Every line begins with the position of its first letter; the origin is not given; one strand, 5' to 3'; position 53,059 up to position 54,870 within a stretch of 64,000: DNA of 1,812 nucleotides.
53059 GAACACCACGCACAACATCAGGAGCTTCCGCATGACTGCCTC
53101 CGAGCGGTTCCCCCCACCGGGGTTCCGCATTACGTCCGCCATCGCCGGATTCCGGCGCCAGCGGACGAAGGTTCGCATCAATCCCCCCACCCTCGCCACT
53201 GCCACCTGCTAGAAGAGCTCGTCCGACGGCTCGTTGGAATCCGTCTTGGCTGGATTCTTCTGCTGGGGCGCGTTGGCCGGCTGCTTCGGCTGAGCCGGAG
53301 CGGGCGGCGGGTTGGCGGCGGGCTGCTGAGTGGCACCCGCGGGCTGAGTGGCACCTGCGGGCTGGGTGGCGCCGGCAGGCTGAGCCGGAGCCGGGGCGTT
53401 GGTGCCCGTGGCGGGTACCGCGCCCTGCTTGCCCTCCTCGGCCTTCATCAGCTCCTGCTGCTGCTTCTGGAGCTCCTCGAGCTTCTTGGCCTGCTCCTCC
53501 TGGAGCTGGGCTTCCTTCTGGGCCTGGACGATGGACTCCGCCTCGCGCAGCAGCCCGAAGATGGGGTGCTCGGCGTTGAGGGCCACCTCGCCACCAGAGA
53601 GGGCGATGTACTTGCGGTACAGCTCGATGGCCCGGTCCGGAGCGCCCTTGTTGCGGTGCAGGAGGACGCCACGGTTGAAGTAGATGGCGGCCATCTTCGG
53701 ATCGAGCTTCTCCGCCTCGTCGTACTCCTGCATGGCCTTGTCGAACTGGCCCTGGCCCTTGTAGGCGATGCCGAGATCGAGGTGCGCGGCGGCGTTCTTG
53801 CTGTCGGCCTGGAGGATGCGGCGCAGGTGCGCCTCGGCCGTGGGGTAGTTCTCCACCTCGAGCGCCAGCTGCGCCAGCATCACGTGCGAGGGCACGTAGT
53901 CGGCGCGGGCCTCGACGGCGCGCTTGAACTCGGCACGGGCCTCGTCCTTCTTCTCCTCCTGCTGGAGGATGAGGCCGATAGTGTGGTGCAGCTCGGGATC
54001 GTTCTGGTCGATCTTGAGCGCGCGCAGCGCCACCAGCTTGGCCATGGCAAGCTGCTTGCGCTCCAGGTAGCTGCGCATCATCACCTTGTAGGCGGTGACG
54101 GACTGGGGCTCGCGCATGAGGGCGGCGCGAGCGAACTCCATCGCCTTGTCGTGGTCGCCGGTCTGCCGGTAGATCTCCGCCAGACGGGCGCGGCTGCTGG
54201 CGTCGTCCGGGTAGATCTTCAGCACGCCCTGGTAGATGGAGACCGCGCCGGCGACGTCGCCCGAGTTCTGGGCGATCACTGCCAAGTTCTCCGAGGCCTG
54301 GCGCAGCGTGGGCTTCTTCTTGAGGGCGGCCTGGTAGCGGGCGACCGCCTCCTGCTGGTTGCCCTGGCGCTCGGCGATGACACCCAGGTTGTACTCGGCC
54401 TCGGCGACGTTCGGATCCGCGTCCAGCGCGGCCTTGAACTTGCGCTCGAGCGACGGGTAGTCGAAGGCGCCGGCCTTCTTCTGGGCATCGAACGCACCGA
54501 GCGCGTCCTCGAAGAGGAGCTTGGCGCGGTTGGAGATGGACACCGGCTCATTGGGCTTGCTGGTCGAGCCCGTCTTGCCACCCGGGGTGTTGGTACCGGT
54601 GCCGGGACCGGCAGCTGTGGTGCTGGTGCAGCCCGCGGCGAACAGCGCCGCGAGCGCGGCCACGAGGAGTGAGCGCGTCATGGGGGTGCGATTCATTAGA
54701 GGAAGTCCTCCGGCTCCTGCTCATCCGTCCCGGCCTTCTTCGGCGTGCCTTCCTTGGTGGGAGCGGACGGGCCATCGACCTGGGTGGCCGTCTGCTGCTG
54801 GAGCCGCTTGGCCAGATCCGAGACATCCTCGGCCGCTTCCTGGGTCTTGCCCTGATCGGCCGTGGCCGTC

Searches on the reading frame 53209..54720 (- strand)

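Call 28: search_protein_families(library=pfam, proteins=[window:53209-54720:-], max_evalue=0.0001)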
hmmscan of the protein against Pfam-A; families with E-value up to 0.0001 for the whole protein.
window:53209-54720:- (503 aa): 21 families
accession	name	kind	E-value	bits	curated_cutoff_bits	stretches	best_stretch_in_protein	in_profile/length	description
PF07719.23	TPR_2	-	4.5e-30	101.7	27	1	310-342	1-33/34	Tetratricopeptide repeat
PF13432.12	TPR_16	-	1.4e-28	99.4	32.7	4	314-376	1-62/65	Tetratricopeptide repeat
PF13431.12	TPR_17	-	1.8e-27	93.7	24.4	0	163-194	2-33/34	Tetratricopeptide repeat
PF13414.12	TPR_11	-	8.8e-25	86.6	26.8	1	320-357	4-41/42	TPR repeat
PF14559.12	TPR_19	-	1.5e-24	86.6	25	3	153-211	4-61/68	Tetratricopeptide repeat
PF13181.12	TPR_8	-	4.2e-24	83.1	25.7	0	175-206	2-33/34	Tetratricopeptide repeat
PF13428.12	TPR_14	-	2.3e-23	80.7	23.5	0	178-213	5-40/44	Tetratricopeptide repeat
PF00515.34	TPR_1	-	2.3e-22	78.3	27.8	1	310-342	1-33/34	Tetratricopeptide repeat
PF13424.12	TPR_12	-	5.9e-21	74.9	30.1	1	142-201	5-72/77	Tetratricopeptide repeat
PF13176.12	TPR_7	-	4.7e-16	57.9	27.9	0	178-207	3-34/36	Tetratricopeptide repeat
PF13174.12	TPR_6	-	2e-13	50.4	26.3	0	107-135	1-29/33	Tetratricopeptide repeat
PF13371.12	TPR_9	-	2.1e-13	50.5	35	0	148-216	3-71/73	Tetratricopeptide repeat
PF24575.1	TPR_Slam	-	5.1e-12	46.6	35.2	0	108-148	49-89/104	Surface lipoprotein assembly modifier, N-terminal TPR repeats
PF13374.12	TPR_10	-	6.2e-09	36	27.5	0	174-201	2-29/42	Tetratricopeptide repeat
PF12895.13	ANAPC3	-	1.1e-08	35.7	27.2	0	167-223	16-71/82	Anaphase-promoting complex, cyclosome, subunit 3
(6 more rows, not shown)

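Call 57: search_protein_families(library=ncbifam, proteins=[window:53209-54720:-], max_evalue=0.00001)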
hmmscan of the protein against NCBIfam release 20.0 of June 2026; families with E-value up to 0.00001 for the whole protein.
window:53209-54720:- (503 aa): 20 families
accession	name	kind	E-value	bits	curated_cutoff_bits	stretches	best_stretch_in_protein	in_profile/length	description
NF033758.1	gliding_GltE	equivalog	8.3e-234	776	225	1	19-431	1-411/411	adventurous gliding motility TPR repeat lipoprotein GltE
TIGR02917.1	PEP_TPR_lipo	equivalog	1.5e-35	122.4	312.2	2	171-374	394-596/899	XrtA/PEP-CTERM system TPR-repeat protein PrsT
NF040959.1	MamA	equivalog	1.9e-27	96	200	2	236-370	65-198/204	magnetosome protein MamA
TIGR02521.1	type_IV_pilW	equivalog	3.4e-24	85.7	154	3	277-370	32-124/234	type IV pilus biogenesis/stability protein PilW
NF033762.1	social_mot_Tgl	equivalog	8.9e-23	80.9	225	1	93-214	52-176/252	social motility TPR repeat lipoprotein Tgl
NF002725.1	PRK02603.1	equivalog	2.7e-16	60.1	143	0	102-150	67-116/173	photosystem I assembly protein Ycf3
NF033920.0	C39_PA2778_fam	equivalog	5.2e-12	45.7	150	0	252-340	166-254/255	PA2778 family cysteine peptidase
TIGR02795.1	tol_pal_ybgF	equivalog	1.3e-11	45.1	90.1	1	101-178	34-114/119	tol-pal system protein YbgF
TIGR03939.1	PGA_TPR_OMP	equivalog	4e-11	41.9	366.65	1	95-271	8-183/800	poly-beta-1,6 N-acetyl-D-glucosamine export porin PgaA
TIGR02552.1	LcrH_SycD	equivalog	5.4e-11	42.4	104.8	0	96-208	8-120/136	SycD/LcrH family type III secretion system chaperone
NF008757.0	PRK11788.1-5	equivalog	2.3e-10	40.2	363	1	92-233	200-341/388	lipopolysaccharide assembly protein LapB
NF047371.1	FlcA_CTERM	equivalog_domain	6.7e-10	38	300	0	88-180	455-547/646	periplasmic flagellar collar protein FlcA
NF008391.2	PRK11189.1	equivalog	6e-09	35.8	250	0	299-356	88-145/297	lipoprotein NlpI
NF008755.0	PRK11788.1-3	equivalog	1.5e-08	34.4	430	0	79-234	187-342/388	lipopolysaccharide assembly protein LapB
NF008520.0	PRK11447.1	equivalog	1.7e-08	32.8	858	0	226-366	289-439/1157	cellulose synthase complex outer membrane protein BcsC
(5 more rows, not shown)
